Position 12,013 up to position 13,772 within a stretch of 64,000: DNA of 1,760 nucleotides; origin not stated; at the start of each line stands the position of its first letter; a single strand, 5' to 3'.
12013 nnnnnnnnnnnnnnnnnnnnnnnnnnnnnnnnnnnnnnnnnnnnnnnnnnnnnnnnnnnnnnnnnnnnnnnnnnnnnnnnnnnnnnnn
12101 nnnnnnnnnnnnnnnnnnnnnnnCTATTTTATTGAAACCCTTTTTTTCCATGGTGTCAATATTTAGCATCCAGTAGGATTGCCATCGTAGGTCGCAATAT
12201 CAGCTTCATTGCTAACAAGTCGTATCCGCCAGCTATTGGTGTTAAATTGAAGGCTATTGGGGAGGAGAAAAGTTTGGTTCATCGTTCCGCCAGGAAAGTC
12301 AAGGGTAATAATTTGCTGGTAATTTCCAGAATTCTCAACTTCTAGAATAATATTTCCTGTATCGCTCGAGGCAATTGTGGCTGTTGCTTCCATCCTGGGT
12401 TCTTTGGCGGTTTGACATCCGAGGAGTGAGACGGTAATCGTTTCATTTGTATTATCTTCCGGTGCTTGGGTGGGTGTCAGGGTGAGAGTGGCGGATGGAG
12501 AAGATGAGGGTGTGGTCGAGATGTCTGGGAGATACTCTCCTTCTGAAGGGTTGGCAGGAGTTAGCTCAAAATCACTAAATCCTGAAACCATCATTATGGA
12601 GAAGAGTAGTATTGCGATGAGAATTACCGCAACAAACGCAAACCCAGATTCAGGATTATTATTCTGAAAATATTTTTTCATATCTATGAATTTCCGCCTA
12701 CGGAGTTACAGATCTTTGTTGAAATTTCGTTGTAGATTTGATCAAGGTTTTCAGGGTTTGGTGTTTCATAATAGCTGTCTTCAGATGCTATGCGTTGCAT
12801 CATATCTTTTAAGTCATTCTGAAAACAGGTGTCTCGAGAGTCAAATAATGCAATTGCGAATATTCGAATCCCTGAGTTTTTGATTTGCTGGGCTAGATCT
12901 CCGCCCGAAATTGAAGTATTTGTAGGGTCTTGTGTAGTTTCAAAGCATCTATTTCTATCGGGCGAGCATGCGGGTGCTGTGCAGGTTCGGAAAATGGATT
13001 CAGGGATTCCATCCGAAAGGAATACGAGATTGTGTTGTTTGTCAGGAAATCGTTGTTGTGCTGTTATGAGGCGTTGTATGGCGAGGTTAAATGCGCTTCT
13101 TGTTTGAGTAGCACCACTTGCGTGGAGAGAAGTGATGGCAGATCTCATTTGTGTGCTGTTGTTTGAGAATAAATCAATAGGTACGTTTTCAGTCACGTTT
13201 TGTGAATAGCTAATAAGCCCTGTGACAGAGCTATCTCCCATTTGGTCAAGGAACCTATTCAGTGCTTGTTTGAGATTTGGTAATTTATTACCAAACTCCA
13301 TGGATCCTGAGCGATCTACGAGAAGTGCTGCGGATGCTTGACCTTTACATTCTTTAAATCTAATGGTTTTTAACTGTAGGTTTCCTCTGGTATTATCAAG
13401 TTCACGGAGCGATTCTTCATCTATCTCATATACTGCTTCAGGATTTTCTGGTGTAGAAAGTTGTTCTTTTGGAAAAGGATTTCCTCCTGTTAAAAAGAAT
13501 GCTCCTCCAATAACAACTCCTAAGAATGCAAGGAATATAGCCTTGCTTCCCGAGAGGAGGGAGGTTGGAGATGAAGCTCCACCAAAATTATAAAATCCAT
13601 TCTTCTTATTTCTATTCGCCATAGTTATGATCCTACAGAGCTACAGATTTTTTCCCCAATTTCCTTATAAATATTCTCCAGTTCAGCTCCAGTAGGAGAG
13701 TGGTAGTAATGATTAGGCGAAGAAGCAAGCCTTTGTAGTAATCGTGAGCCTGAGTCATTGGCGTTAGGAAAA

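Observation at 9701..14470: Minus-strand surface-protein operon: cohesin-like, Cys-rich adhesin, small anchored protein and tandem vWA paralogs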

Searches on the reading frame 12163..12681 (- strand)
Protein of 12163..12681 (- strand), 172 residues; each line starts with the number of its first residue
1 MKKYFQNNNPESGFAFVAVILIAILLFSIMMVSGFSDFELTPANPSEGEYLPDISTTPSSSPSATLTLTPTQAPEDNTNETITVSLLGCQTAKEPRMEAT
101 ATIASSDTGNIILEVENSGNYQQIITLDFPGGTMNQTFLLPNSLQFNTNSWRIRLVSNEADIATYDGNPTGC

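Call 3: search_protein_families(library=pfam, proteins=[window:12163-12681:-], max_evalue=1)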
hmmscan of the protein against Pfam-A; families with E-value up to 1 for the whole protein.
window:12163-12681:- (172 aa): 1 family
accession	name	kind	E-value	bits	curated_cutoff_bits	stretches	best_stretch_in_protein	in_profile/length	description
PF03896.21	TRAP_alpha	-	0.081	12.6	24.7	1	77-134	33-90/180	Translocon-associated protein (TRAP), alpha subunit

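Call 4: search_protein_families(library=ncbifam, proteins=[window:12163-12681:-], max_evalue=1)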
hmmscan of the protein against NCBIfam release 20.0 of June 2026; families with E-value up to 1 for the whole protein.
window:12163-12681:- (172 aa): 1 family
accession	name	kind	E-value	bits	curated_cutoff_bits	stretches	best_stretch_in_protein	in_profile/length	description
NF008248.0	PRK11024.1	equivalog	0.07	13.2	162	1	95-163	48-116/142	colicin uptake protein TolR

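Call 14: list_cluster_members(proteins=[P0001, window:12163-12681:-, window:12684-13622:-, window:9701-10378:-, window:13625-14470:-])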
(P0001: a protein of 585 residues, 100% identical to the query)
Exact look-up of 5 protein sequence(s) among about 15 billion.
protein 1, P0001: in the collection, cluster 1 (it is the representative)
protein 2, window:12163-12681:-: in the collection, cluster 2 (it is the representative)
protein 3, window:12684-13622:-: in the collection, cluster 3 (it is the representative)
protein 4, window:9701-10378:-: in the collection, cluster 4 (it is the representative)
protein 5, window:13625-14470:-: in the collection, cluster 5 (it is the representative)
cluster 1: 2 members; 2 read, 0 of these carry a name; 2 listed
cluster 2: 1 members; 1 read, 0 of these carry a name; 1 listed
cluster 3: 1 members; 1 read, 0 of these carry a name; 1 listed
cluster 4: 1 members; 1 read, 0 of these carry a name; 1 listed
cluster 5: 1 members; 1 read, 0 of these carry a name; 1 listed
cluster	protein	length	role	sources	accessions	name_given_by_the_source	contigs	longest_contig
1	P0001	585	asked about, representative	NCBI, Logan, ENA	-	-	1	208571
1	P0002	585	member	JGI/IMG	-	-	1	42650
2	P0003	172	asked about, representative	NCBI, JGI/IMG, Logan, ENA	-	-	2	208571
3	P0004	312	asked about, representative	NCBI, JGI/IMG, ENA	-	-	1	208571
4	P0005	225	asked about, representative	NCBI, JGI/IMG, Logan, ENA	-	-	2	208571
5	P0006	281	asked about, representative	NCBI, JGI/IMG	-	-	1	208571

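Call 27: find_homologous_proteins(query=window:12163-12681:-, max_evalue=0.01)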
Query window:12163-12681:- (172 aa): 1 proteins with E <= 0.01 among 48 candidates.
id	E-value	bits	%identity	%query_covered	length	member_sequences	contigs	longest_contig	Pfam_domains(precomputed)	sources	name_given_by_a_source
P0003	9.1e-107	372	100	100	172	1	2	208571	-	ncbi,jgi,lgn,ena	-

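Call 42: predict_structure(protein=window:12163-12681:-)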
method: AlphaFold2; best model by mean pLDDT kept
length: 172 residues; sequences in the alignment: 1
mean_pLDDT: 63.7   pTM: 0.47
mean pLDDT of the five models: 63.7, 63.1, 61.5, 61.0, 55.8
residues with pLDDT >= 90: 3; 70-90: 58; 50-70: 84; < 50: 27
segments of 3 or more residues with pLDDT < 50: 1-3, 39-42, 44-60
pLDDT, mean of each block of 10 residues (from residue 1): 48 78 85 58 45 43 53 57 59 59 66 78 80 68 59 79 72 50
secondary structure, 60 per line:
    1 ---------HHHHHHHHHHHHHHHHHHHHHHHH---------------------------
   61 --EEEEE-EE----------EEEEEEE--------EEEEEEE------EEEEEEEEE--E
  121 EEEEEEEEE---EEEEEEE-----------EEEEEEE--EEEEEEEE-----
elements in order: H10-33 E63-67 E81-87 E96-102 E109-117 E120-129 E133-139 E151-157 E160-167

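Call 46: fold_search(model_id=the predicted structure, library=pdb)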
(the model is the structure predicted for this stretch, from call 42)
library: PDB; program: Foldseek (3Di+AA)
matches with E <= 10: 1333; with E <= 0.001: 0
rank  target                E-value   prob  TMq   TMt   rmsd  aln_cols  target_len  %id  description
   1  2v9u_A                3.5e-03  0.98  0.28  0.34  14.2       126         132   13  Rim domain of main porin from Mycobacteria smegmatis (released 2008-01-15)
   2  7umo_E                7.0e-03  1.00  0.31  0.31   5.3        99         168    9  Structure of Unc119-inhibitor complex. (released 2023-07-26)
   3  7umo_F                9.2e-03  1.00  0.30  0.31   5.3        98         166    9  Structure of Unc119-inhibitor complex. (released 2023-07-26)
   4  9nem_B                9.7e-03  0.99  0.31  0.30   5.2       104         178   10  Structure of Unc119-Farnesylated peptide complex (released 2025-09-03)
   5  7umo_B                1.1e-02  0.99  0.30  0.31   5.4        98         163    9  Structure of Unc119-inhibitor complex. (released 2023-07-26)
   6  3gqq_D                1.2e-02  0.99  0.31  0.30   5.1       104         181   10  Crystal structure of the human retinal protein 4 (unc-119 homolog A). Northeast Structural Genomics Consortium target  (released 2009-04-07)
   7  9gkg_E                1.2e-02  0.99  0.29  0.30   5.5        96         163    9  Crystal structure of UNC119 in complex with Squarunkin A (released 2025-01-15)
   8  9nem_A                1.2e-02  0.99  0.30  0.31   5.5       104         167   10  Structure of Unc119-Farnesylated peptide complex (released 2025-09-03)
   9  9gkg_D                1.2e-02  0.96  0.31  0.32   8.3       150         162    7  Crystal structure of UNC119 in complex with Squarunkin A (released 2025-01-15)
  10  3gqq_C                1.4e-02  0.99  0.31  0.31   4.8        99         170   10  Crystal structure of the human retinal protein 4 (unc-119 homolog A). Northeast Structural Genomics Consortium target  (released 2009-04-07)
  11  6h6a_G                1.5e-02  0.99  0.29  0.30   5.4        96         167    9  Crystal structure of UNC119 in complex with LCK peptide (released 2018-09-26)
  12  3gqq_B                1.6e-02  0.99  0.31  0.30   4.9        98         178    9  Crystal structure of the human retinal protein 4 (unc-119 homolog A). Northeast Structural Genomics Consortium target  (released 2009-04-07)
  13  3gqq_E                1.8e-02  0.99  0.30  0.31   5.0        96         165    9  Crystal structure of the human retinal protein 4 (unc-119 homolog A). Northeast Structural Genomics Consortium target  (released 2009-04-07)
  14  4jhp_B                1.9e-02  1.00  0.32  0.38   4.9        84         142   13  The crystal structure of the RPGR RCC1-like domain in complex with PDE6D (released 2013-04-17)
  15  6h6a_J                1.9e-02  0.98  0.29  0.30   5.5        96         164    9  Crystal structure of UNC119 in complex with LCK peptide (released 2018-09-26)
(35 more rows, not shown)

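Call 50: search_protein_families(library=pfam, proteins=[L008:7160-9265:+, L009:10676-12562:+, L014:12334-13953:+, L014:14635-15903:+, L020:11567-13321:+, L020:17956-20079:+, L010:15082-17004:+], max_evalue=0.1)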
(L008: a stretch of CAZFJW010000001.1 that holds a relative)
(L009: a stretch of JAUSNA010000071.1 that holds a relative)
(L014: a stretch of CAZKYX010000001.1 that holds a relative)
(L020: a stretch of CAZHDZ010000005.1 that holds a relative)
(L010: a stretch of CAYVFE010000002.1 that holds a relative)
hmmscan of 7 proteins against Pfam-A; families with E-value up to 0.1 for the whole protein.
L008:7160-9265:+ (701 aa): 0 families

L009:10676-12562:+ (628 aa): 0 families

L014:12334-13953:+ (539 aa): 0 families

L014:14635-15903:+ (422 aa): 0 families

L020:11567-13321:+ (584 aa): 0 families

L020:17956-20079:+ (707 aa): 4 families
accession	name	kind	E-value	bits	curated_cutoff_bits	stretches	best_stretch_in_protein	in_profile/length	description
PF00963.24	Cohesin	-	3.3e-06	27.8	24.1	1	81-185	22-130/139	Cohesin domain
PF00404.24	Dockerin_1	-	9.4e-06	26.2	22.9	1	647-699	2-54/57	Dockerin type I domain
PF18911.6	PKD_4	-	0.0001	22.8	27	1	297-368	12-78/85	PKD domain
PF13860.13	FlgD_ig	-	0.035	14.5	27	0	545-614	7-77/79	FlgD Ig-like domain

L010:15082-17004:+ (640 aa): 3 families
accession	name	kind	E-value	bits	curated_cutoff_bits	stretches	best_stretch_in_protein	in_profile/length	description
PF00041.27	fn3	-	1.9e-08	34.8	25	1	130-209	9-81/84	Fibronectin type III domain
PF16656.11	Pur_ac_phosph_N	-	0.0075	17.2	30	1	134-212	12-92/93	Purple acid Phosphatase, N-terminal domain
PF17115.11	Toast_rack_N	-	0.07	13.8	22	0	242-279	17-53/92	N-terminal domain of toast_rack, DUF2154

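Call 58: search_protein_families(library=pfam, alignment_id=A3, max_evalue=1)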
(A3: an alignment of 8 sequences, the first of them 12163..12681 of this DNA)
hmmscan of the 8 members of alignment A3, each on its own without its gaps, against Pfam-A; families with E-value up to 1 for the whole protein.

A. member 1, window:12163-12681:- (172 aa): 1 family
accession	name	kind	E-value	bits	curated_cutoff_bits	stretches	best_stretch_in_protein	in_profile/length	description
PF03896.21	TRAP_alpha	-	0.081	12.6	24.7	1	77-134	33-90/180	Translocon-associated protein (TRAP), alpha subunit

B. families by the number of members that match (of 8 scanned): 9 families
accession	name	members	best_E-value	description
PF21827.1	New_glue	2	0.00049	New glue protein family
PF07963.17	N_methyl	1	0.00023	Prokaryotic N-terminal methylation motif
PF20088.4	DUF6480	1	0.061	Family of unknown function (DUF6480)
PF03896.21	TRAP_alpha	1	0.081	Translocon-associated protein (TRAP), alpha subunit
PF01819.22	Levi_coat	1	0.087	Levivirus coat protein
PF09931.15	Phage_phiJL001_Gp84_N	1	0.089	Baseplate hub protein, N-terminal attachment domain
PF16118.10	DUF4834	1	0.21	Domain of unknown function (DUF4834)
PF04612.17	T2SSM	1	0.25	Type II secretion system (T2SS), protein M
PF15336.11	Auts2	1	0.6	Autism susceptibility gene 2 protein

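Call 59: search_protein_families(library=padloc, proteins=[window:12163-12681:-], max_evalue=0.01)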
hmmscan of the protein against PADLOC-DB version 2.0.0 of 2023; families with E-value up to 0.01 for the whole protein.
window:12163-12681:- (172 aa): 0 families

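Call 70: search_solved_structures(query=A3, max_evalue=1)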
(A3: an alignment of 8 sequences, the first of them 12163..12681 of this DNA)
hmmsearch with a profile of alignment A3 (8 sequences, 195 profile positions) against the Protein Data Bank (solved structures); distinct sequences matched with E-value up to 1: 8.
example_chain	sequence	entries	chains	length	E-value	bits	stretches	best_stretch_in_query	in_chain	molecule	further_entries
3shs_A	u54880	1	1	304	0.078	15.7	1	79-160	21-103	Hoc head outer capsid protein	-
5bmq_A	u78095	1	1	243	0.28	13.9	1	56-86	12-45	ErfK/YbiS/YcfS/YnhG family protein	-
9p3y_B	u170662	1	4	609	0.32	13.8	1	27-87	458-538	Glycoprotein C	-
8gi0_F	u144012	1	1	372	0.33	13.7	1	61-126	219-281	Peroxisomal membrane protein PEX14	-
7muc_AF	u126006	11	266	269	0.48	13.2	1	26-91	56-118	DotF | IcmG (DotF)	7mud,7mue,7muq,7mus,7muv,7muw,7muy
3ffl_A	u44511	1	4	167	0.55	13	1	53-112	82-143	Anaphase-promoting complex subunit 7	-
9hmf_O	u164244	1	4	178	0.59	12.9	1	19-76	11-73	Flagellar protein FliL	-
6ta9_A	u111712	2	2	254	0.87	12.3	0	30-83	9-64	SLT domain-containing protein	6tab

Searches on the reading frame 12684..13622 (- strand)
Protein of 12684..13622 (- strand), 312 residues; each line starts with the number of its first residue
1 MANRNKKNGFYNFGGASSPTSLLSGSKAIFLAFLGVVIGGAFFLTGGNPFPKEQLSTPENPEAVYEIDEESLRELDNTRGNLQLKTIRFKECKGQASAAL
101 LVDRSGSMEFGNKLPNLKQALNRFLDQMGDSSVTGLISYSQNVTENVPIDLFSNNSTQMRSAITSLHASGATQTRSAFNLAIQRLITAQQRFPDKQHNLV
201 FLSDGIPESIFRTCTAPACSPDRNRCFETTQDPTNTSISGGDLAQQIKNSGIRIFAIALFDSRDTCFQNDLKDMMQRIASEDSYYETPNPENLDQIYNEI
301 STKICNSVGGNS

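Call 3: search_protein_families(library=pfam, proteins=[window:12684-13622:-], max_evalue=1)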
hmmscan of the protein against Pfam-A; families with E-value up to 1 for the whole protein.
window:12684-13622:- (312 aa): 4 families
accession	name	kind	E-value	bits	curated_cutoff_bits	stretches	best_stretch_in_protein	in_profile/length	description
PF00092.34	VWA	-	5.8e-17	62.9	23.8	2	100-208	4-116/174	von Willebrand factor type A domain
PF13519.12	VWA_2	-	1.9e-13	51.4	27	1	100-205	3-106/107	von Willebrand factor type A domain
PF00721.27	TMV_coat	-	0.18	12.6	26.5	1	150-250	20-116/146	Virus coat protein (TMV like)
PF01882.25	DUF58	-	0.24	11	23.4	1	94-191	34-133/216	Protein of unknown function DUF58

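Call 4: search_protein_families(library=ncbifam, proteins=[window:12684-13622:-], max_evalue=1)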
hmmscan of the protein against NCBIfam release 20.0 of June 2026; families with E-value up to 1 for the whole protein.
window:12684-13622:- (312 aa): 5 families
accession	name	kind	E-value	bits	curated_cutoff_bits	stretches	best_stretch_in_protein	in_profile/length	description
TIGR03788.1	marine_srt_targ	equivalog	4.9e-06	25.2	551.65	1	100-205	276-379/629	marine proteobacterial sortase target protein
TIGR00868.1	hCaCC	subfamily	1.9e-05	22.7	900.85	1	98-210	307-419/863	calcium-activated chloride channel protein 1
TIGR03436.1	acidobact_VWFA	subfamily_domain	2.6e-05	23.9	81.25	1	97-265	68-225/324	VWA domain-containing protein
NF047958.1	broad_LIC11966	domain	0.0017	18.7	40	1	249-304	62-116/134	LIC11966 family surface protein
TIGR02442.1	Cob-chelat-sub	hypoth_equivalog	0.0056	15.2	779.45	1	89-205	464-581/641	putative cobaltochelatase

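Call 50: search_protein_families(library=pfam, proteins=[L008:7160-9265:+, L009:10676-12562:+, L014:12334-13953:+, L014:14635-15903:+, L020:11567-13321:+, L020:17956-20079:+, L010:15082-17004:+], max_evalue=0.1)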
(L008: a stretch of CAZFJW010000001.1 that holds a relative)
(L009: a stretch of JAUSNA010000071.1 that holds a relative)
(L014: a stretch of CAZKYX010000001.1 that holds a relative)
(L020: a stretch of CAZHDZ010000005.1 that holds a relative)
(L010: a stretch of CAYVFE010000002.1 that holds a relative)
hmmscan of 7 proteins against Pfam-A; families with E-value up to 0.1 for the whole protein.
L008:7160-9265:+ (701 aa): 0 families

L009:10676-12562:+ (628 aa): 0 families

L014:12334-13953:+ (539 aa): 0 families

L014:14635-15903:+ (422 aa): 0 families

L020:11567-13321:+ (584 aa): 0 families

L020:17956-20079:+ (707 aa): 4 families
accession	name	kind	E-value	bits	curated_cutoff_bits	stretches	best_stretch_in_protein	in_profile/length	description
PF00963.24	Cohesin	-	3.3e-06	27.8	24.1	1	81-185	22-130/139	Cohesin domain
PF00404.24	Dockerin_1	-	9.4e-06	26.2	22.9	1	647-699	2-54/57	Dockerin type I domain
PF18911.6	PKD_4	-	0.0001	22.8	27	1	297-368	12-78/85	PKD domain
PF13860.13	FlgD_ig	-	0.035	14.5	27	0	545-614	7-77/79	FlgD Ig-like domain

L010:15082-17004:+ (640 aa): 3 families
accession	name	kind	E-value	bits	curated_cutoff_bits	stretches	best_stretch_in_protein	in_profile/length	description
PF00041.27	fn3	-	1.9e-08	34.8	25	1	130-209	9-81/84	Fibronectin type III domain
PF16656.11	Pur_ac_phosph_N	-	0.0075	17.2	30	1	134-212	12-92/93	Purple acid Phosphatase, N-terminal domain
PF17115.11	Toast_rack_N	-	0.07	13.8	22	0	242-279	17-53/92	N-terminal domain of toast_rack, DUF2154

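Call 59: search_protein_families(library=padloc, proteins=[window:12684-13622:-], max_evalue=0.01)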
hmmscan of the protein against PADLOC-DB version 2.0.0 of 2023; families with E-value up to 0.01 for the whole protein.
window:12684-13622:- (312 aa): 0 families
